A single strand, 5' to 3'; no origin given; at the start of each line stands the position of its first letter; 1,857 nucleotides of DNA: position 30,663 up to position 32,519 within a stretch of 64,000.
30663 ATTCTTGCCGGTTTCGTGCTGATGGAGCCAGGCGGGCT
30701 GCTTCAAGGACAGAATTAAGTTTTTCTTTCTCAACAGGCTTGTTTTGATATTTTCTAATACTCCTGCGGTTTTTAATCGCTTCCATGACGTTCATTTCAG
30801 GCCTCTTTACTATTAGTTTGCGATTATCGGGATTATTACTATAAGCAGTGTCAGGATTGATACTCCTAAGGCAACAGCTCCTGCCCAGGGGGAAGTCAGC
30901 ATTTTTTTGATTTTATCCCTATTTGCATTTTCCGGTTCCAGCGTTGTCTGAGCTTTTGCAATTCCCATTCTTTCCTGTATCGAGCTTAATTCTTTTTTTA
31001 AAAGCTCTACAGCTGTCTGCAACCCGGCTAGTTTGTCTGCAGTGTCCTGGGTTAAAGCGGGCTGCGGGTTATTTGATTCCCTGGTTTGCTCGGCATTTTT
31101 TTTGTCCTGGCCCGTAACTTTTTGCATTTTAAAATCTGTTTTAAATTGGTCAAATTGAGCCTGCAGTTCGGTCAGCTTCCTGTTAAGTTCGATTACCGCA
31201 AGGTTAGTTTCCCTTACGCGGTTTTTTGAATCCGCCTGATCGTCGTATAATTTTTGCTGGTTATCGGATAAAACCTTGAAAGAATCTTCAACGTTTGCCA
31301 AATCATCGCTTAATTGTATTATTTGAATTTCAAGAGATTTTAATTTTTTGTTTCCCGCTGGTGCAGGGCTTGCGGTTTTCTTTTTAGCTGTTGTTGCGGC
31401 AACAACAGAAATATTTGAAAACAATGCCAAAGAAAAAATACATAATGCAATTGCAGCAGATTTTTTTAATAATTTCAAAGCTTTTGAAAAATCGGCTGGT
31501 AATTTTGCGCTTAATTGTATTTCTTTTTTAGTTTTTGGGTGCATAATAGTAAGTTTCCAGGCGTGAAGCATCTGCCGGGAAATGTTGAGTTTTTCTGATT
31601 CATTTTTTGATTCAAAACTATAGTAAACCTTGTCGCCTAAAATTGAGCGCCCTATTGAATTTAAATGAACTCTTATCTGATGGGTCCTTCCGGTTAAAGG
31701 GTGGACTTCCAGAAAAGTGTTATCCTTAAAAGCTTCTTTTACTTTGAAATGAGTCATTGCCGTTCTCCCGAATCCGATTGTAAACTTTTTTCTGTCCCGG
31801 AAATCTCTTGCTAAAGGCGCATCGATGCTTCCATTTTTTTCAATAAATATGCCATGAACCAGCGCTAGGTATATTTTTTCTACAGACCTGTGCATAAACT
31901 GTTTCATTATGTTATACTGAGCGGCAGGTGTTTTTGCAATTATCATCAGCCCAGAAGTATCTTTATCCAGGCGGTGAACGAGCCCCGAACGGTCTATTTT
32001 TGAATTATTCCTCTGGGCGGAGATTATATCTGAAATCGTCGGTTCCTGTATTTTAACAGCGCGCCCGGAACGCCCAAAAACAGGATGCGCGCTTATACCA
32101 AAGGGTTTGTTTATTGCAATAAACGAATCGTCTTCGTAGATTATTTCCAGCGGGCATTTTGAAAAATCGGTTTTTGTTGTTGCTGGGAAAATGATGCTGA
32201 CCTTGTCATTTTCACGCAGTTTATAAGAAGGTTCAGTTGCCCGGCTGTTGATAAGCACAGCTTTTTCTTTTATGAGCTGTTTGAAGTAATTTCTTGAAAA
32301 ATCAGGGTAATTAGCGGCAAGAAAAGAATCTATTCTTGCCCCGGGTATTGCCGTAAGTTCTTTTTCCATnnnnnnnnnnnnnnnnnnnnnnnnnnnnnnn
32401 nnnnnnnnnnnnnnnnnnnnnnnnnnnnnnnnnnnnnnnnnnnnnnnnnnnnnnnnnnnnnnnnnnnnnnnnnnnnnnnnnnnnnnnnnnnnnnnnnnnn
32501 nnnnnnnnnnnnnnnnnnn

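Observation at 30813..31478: RluD-type pseudouridine synthase carrying an in-frame signal-peptide / coiled-coil / membrane-anchor C-terminal module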

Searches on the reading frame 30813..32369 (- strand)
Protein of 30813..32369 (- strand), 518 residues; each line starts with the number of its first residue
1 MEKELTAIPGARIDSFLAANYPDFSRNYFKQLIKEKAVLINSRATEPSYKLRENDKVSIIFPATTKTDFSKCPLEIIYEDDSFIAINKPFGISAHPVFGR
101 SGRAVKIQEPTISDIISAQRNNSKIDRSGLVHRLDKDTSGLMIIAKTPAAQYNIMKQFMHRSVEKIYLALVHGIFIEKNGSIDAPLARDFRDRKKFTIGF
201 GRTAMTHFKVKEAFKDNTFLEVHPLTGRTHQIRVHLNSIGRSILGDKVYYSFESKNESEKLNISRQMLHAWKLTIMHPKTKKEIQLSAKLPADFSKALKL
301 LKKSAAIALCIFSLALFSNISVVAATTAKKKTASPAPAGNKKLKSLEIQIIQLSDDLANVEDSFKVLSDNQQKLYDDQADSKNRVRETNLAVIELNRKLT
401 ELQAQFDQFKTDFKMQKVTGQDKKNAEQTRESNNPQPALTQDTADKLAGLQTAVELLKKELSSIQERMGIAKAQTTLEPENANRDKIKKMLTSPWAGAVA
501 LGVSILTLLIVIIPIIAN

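Call 3: search_protein_families(library=pfam, proteins=[window:30813-32369:-], max_evalue=1)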
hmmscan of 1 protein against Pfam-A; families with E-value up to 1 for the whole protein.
window:30813-32369:- (518 aa): 11 families
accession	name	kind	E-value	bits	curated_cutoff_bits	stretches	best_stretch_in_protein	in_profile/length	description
PF00849.27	PseudoU_synth_2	-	9.1e-30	104.3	26.8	1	83-237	2-151/152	RNA pseudouridylate synthase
PF01479.30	S4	-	4.3e-06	26.8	22.8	1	12-57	2-48/48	S4 domain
PF00482.28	T2SSF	-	0.0089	16.4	25.2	0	472-514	83-125/125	Type II secretion system (T2SS), protein F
PF02597.26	ThiS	-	0.13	13.2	22.5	1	18-63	32-73/76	ThiS family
PF17883.6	MBG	-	0.2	12.6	23.3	1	366-426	5-59/97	MBG domain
PF08614.16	ATG16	-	0.23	12.1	33.7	0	342-465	71-164/200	Autophagy protein 16 (ATG16)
PF05531.17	NPV_P10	-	0.37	11.8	29.8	0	442-492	15-66/75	Nucleopolyhedrovirus P10 protein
PF14712.11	Snapin_Pallidin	-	0.47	11.4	29.6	0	431-468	48-85/89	Snapin/Pallidin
PF10186.14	ATG14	-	0.5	9.9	33.2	1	342-469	20-150/347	Vacuolar sorting 38 and autophagy-related subunit 14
PF14584.11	DUF4446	-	0.81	10.1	27.4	0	306-385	3-82/150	Protein of unknown function (DUF4446)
PF06818.20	Fez1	-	0.82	10.6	34.4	0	346-467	36-151/199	Fez1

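Call 4: search_protein_families(library=ncbifam, proteins=[window:30813-32369:-], max_evalue=1)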
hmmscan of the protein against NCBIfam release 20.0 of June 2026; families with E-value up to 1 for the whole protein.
window:30813-32369:- (518 aa): 15 families
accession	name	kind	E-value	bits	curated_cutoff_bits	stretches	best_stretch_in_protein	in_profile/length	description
TIGR00005.1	rluA_subfam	subfamily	4.2e-78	262.7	192.7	1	10-301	5-297/298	RluA family pseudouridine synthase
NF008385.0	PRK11180.1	equivalog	9.2e-56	189.5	351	1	10-304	17-315/325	23S rRNA pseudouridine(1911/1915/1917) synthase RluD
NF008249.0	PRK11025.1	equivalog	5.6e-42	143.7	378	1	10-304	19-316/317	23S rRNA pseudouridine(955/2504/2580) synthase RluC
NF007543.0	PRK10158.1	equivalog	2.8e-34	118.7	286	1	74-294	14-219/219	bifunctional tRNA pseudouridine(32) synthase/23S rRNA pseudouridine(746) synthase RluA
NF008321.0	PRK11112.1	equivalog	3.4e-31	108.5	328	1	74-302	2-235/257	tRNA pseudouridine(65) synthase TruC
TIGR01621.1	RluA-like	hypoth_equivalog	5.1e-30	104.3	222.3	1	74-277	2-185/217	TIGR01621 family pseudouridine synthase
TIGR00093.1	TIGR00093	subfamily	3.4e-05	23.7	109.3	1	110-243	13-135/161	pseudouridine synthase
TIGR02168.1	SMC_prok_B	equivalog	0.00029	18.7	567.35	1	340-476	287-815/1181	chromosome segregation protein SMC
TIGR04527.1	mycoplas_twoTM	subfamily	0.0038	16.9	125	1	298-512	2-204/248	MG_279/MG_280 family protein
TIGR04211.1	SH3_and_anchor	equivalog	0.006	16.2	65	2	392-511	68-184/198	TIGR04211 family SH3 domain-containing protein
NF049952.1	23rRNACMtaseTlyA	equivalog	0.0089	15.5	250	1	12-59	2-51/236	23S rRNA (cytidine-2'-O)-methyltransferase TlyA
TIGR02169.1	SMC_prok_A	equivalog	0.016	12.9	729.4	1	342-468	289-941/1165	chromosome segregation protein SMC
NF046118.1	T4SS_BAB2_0123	subfamily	0.37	11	100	1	357-433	46-123/145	BAB2_0123 family type IV secretion system effector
NF006543.0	PRK09039.1-2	equivalog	0.39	10.4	305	1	343-475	49-175/350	peptidoglycan -binding protein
NF045487.1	ASRP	equivalog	0.63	8.6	300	0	345-466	122-263/593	archaea-specific SMC-related protein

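Call 6: find_homologous_proteins(query=window:30813-32369:-)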
Query window:30813-32369:- (518 aa): 8000 proteins with E <= 0.001 among 8000 candidates; the best 120 are listed.
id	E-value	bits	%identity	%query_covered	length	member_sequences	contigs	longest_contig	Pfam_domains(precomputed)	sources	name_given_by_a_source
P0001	0.0e+0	1124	100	100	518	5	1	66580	PF00849.28,PF01479.31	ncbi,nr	ncbi:MAG: RluA family pseudouridine synthase [Elusimicrobia bacterium]|nr:RluA family pseudouridine 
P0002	4.0e-166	572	63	83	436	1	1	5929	PF00849.28,PF01479.31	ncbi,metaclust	ncbi:MAG: hypothetical protein A2297_02015, partial [Elusimicrobia bacterium RIFOXYB2_FULL_48_7]|met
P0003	1.8e-113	398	38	99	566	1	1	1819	PF00849.28,PF01479.31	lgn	-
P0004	4.0e-78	282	48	57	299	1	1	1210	PF00849.28,PF01479.31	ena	-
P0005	1.0e-65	241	45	58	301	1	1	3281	PF00849.28,PF01479.31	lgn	-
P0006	8.0e-63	231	43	56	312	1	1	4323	PF00849.28,PF01479.31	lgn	-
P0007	3.9e-62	229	44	57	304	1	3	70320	PF00849.28,PF01479.31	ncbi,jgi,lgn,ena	jgi:23S rRNA pseudouridine1911/1915/1917 synthase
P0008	4.3e-62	229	44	57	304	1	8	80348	PF00849.28,PF01479.31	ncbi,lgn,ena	-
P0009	4.5e-62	229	42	56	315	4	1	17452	PF00849.28,PF01479.31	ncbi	ncbi:MAG: RluA family pseudouridine synthase [Nitrospirota bacterium]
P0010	8.0e-62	228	44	57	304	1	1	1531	PF00849.28,PF01479.31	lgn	-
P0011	8.1e-62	228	44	57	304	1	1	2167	PF00849.28,PF01479.31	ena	-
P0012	8.1e-62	228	44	57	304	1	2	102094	PF00849.28,PF01479.31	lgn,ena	-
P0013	9.5e-62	228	44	57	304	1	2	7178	PF00849.28,PF01479.31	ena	-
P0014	1.1e-61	227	44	57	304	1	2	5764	PF00849.28,PF01479.31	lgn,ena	-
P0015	1.1e-61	227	44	57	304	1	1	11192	PF00849.28,PF01479.31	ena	-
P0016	1.1e-61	227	44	57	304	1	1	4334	PF00849.28,PF01479.31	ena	-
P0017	1.2e-61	227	44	57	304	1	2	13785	PF00849.28,PF01479.31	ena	-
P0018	1.2e-61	227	44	57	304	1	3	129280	PF00849.28,PF01479.31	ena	-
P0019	1.2e-61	227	44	57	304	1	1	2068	PF00849.28,PF01479.31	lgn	-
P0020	1.3e-61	227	44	57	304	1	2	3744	PF00849.28,PF01479.31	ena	-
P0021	1.3e-61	227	41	58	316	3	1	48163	PF00849.28,PF01479.31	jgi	jgi:23S rRNA pseudouridine1911/1915/1917 synthase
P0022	1.4e-61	227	43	57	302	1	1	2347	PF00849.28,PF01479.31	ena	-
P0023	1.4e-61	227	44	57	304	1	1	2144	PF00849.28,PF01479.31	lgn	-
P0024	1.6e-61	227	44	57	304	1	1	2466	PF00849.28,PF01479.31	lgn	-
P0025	1.7e-61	227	44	57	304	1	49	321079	PF00849.28,PF01479.31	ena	-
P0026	1.7e-61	227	44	57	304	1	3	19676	PF00849.28,PF01479.31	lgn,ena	-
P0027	1.8e-61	227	44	57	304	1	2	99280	PF00849.28,PF01479.31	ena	-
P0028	1.9e-61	227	42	57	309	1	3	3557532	PF00849.28,PF01479.31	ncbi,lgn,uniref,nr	ncbi:RNA pseudouridine synthase [Anoxybacter fermentans]|uniref:Pseudouridine synthase n=1 Tax=Anoxy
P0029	1.9e-61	227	43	57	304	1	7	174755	PF00849.28,PF01479.31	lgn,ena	-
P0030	1.9e-61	227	44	57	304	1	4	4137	PF00849.28,PF01479.31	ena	-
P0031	1.9e-61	227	44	57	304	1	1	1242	PF00849.28,PF01479.31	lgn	-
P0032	1.9e-61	227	44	57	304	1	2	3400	PF00849.28,PF01479.31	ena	-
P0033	2.0e-61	227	41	57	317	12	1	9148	PF00849.28,PF01479.31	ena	-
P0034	2.2e-61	226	44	57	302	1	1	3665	PF00849.28,PF01479.31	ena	-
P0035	2.3e-61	226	42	57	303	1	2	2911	PF00849.28,PF01479.31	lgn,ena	-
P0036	2.4e-61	226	43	57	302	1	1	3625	PF00849.28,PF01479.31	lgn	-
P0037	2.5e-61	226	43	57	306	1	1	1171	PF00849.28,PF01479.31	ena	-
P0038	2.6e-61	226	43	57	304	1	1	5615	PF00849.28,PF01479.31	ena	-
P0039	2.9e-61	226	44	57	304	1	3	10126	PF00849.28,PF01479.31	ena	-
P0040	3.0e-61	226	44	57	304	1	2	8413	PF00849.28,PF01479.31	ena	-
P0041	3.0e-61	226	44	57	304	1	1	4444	PF00849.28,PF01479.31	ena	-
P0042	3.3e-61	226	41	56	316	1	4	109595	PF00849.28,PF01479.31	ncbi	-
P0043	3.3e-61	226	41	56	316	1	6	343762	PF00849.28,PF01479.31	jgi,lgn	jgi:23S rRNA pseudouridine1911/1915/1917 synthase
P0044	3.7e-61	226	44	57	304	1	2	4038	PF00849.28,PF01479.31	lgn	-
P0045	4.2e-61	225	42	57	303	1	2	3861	PF00849.28,PF01479.31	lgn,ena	-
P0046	4.6e-61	225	43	57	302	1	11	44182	PF00849.28,PF01479.31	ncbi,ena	-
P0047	4.8e-61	225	44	56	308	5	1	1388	PF00849.28,PF01479.31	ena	-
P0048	5.1e-61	225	43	57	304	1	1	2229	PF00849.28,PF01479.31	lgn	-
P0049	6.0e-61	225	42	58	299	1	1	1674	PF00849.28,PF01479.31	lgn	-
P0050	6.8e-61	225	43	57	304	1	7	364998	PF00849.28,PF01479.31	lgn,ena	-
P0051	7.2e-61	225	43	56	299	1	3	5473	PF00849.28,PF01479.31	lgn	-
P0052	7.5e-61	225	43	58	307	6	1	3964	PF00849.28,PF01479.31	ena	-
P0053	7.9e-61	225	42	56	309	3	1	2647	PF00849.28,PF01479.31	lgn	-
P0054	9.2e-61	224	43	57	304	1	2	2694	PF00849.28,PF01479.31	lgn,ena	-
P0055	9.3e-61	224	42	57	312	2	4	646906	PF00849.28,PF01479.31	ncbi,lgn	-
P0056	1.0e-60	224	43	57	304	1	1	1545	PF00849.28,PF01479.31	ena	-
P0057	1.0e-60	224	43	56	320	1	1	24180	PF00849.28,PF01479.31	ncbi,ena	-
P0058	1.0e-60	224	43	57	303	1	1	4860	PF00849.28,PF01479.31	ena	-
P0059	1.1e-60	224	43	57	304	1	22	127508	PF00849.28,PF01479.31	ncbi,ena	-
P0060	1.1e-60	224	43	57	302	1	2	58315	PF00849.28,PF01479.31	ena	-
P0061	1.2e-60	224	40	57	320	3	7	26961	PF00849.28,PF01479.31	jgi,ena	-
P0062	1.2e-60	224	43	57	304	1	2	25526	PF00849.28,PF01479.31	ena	-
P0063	1.2e-60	224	43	57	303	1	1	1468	PF00849.28,PF01479.31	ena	-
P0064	1.2e-60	224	43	57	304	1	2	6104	PF00849.28,PF01479.31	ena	-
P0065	1.3e-60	224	43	57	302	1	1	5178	PF00849.28,PF01479.31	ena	-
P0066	1.3e-60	224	43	57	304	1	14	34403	PF00849.28,PF01479.31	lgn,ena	-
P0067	1.3e-60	224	43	57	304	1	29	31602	PF00849.28,PF01479.31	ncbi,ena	-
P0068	1.3e-60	224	43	57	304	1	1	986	PF00849.28,PF01479.31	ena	-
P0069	1.4e-60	224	42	59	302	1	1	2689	PF00849.28,PF01479.31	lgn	-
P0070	1.4e-60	224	43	57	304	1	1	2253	PF00849.28,PF01479.31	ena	-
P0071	1.4e-60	224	42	56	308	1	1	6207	PF00849.28,PF01479.31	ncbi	-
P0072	1.5e-60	224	43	57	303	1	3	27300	PF00849.28,PF01479.31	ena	-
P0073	1.6e-60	224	43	56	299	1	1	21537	PF00849.28,PF01479.31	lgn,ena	-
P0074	1.7e-60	224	42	57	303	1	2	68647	PF00849.28,PF01479.31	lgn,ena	-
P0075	1.7e-60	223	42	59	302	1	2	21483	PF00849.28,PF01479.31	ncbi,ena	-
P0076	1.7e-60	223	43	57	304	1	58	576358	PF00849.28,PF01479.31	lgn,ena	-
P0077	1.9e-60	223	43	57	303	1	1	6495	PF00849.28,PF01479.31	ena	-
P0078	1.9e-60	223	42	59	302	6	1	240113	PF00849.28,PF01479.31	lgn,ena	-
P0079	2.1e-60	223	43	57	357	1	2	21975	PF00849.28,PF01479.31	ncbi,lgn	-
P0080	2.1e-60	223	45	54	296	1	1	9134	PF00849.28,PF01479.31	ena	-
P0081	2.2e-60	223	43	57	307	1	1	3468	PF00849.28,PF01479.31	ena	-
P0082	2.3e-60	223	43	57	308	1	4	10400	PF00849.28,PF01479.31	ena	-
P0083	2.3e-60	223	42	56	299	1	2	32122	PF00849.28,PF01479.31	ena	-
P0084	2.3e-60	223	43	57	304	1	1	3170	PF00849.28,PF01479.31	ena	-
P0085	2.4e-60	223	43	56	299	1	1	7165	PF00849.28,PF01479.31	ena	-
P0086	2.4e-60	223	43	57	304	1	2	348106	PF00849.28,PF01479.31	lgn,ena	-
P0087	2.4e-60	223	43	56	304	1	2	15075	PF00849.28,PF01479.31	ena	-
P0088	2.5e-60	223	43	57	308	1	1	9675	PF00849.28,PF01479.31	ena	-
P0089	2.5e-60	223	43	56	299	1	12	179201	PF00849.28,PF01479.31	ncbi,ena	-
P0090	2.6e-60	223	42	59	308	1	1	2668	PF00849.28,PF01479.31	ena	-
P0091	2.6e-60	223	43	56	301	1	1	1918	PF00849.28,PF01479.31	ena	-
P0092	2.6e-60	223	43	57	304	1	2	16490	PF00849.28,PF01479.31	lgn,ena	-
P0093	2.8e-60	223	41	58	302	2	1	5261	PF00849.28,PF01479.31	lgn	-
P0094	2.8e-60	223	44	57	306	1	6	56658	PF00849.28,PF01479.31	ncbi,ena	-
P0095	2.9e-60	223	43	56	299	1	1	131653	PF00849.28,PF01479.31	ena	-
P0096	2.9e-60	223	42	57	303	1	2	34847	PF00849.28,PF01479.31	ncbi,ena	-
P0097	2.9e-60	223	42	57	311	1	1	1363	PF00849.28,PF01479.31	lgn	-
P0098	2.9e-60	223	42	57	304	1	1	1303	PF00849.28,PF01479.31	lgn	-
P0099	3.0e-60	223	44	56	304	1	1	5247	PF00849.28,PF01479.31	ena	-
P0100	3.1e-60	223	43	56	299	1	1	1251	PF00849.28,PF01479.31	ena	-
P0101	3.1e-60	223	43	56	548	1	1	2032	PF22421.2,PF00849.28,PF01479.31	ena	-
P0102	3.2e-60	223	42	58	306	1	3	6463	PF00849.28,PF01479.31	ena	-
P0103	3.3e-60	223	42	56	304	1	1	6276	PF00849.28,PF01479.31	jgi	jgi:23S rRNA pseudouridine1911/1915/1917 synthase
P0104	3.4e-60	222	43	56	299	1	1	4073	PF00849.28,PF01479.31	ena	-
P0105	3.4e-60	222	44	57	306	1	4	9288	PF00849.28,PF01479.31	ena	-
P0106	3.5e-60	222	43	56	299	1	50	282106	PF00849.28,PF01479.31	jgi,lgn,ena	-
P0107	3.7e-60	222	43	57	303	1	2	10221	PF00849.28,PF01479.31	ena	-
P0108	3.7e-60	222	43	56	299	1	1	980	PF00849.28,PF01479.31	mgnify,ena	mgnify:CR=1 FL=1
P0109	3.7e-60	222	42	56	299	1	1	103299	PF00849.28,PF01479.31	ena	-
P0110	3.9e-60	222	42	58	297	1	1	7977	PF00849.28,PF01479.31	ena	-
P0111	4.0e-60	222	42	57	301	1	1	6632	PF00849.28,PF01479.31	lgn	-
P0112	4.0e-60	222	43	56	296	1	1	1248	PF00849.28,PF01479.31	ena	-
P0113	4.1e-60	222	41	57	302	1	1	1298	PF00849.28,PF01479.31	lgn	-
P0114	4.2e-60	222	42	56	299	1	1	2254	PF00849.28,PF01479.31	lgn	-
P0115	4.3e-60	222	42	57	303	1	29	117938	PF00849.28,PF01479.31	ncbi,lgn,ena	-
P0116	4.3e-60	222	42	56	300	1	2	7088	PF00849.28,PF01479.31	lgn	-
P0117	4.4e-60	222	43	56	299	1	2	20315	PF00849.28,PF01479.31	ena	-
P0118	4.4e-60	222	42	56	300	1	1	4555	PF00849.28,PF01479.31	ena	-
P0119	4.4e-60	222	43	56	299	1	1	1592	PF00849.28,PF01479.31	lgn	-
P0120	4.4e-60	222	42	57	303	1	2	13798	PF00849.28,PF01479.31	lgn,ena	-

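Call 13: find_encoding_contigs(protein=P0003, flank=5000)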
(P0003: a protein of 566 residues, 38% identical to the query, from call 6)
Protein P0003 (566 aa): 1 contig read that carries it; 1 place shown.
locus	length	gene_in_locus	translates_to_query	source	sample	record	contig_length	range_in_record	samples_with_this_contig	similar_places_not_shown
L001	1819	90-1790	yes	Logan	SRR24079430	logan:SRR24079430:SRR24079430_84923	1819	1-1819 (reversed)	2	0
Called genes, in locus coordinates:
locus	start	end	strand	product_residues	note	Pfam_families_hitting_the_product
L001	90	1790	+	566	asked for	PF01479:S4 (weak), PF00849:PseudoU_synth_2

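Call 14: find_encoding_contigs(protein=P0002, flank=6000)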
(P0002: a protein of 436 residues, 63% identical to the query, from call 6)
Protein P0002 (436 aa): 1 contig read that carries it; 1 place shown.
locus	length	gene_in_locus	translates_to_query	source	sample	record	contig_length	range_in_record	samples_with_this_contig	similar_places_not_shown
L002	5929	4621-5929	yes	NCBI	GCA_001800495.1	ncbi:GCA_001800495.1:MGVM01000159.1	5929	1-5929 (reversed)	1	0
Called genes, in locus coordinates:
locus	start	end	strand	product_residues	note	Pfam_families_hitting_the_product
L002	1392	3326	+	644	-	PF00133:tRNA-synt_1, PF13603:tRNA-synt_1_2 (faint), PF01406:tRNA-synt_1e, PF01921:tRNA-synt_1f (weak), PF09334:tRNA-synt_1g (weak), PF08264:Anticodon_1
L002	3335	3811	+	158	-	PF01252:Peptidase_A8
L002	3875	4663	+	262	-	PF01790:LGT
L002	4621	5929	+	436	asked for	PF01479:S4 (weak), PF00849:PseudoU_synth_2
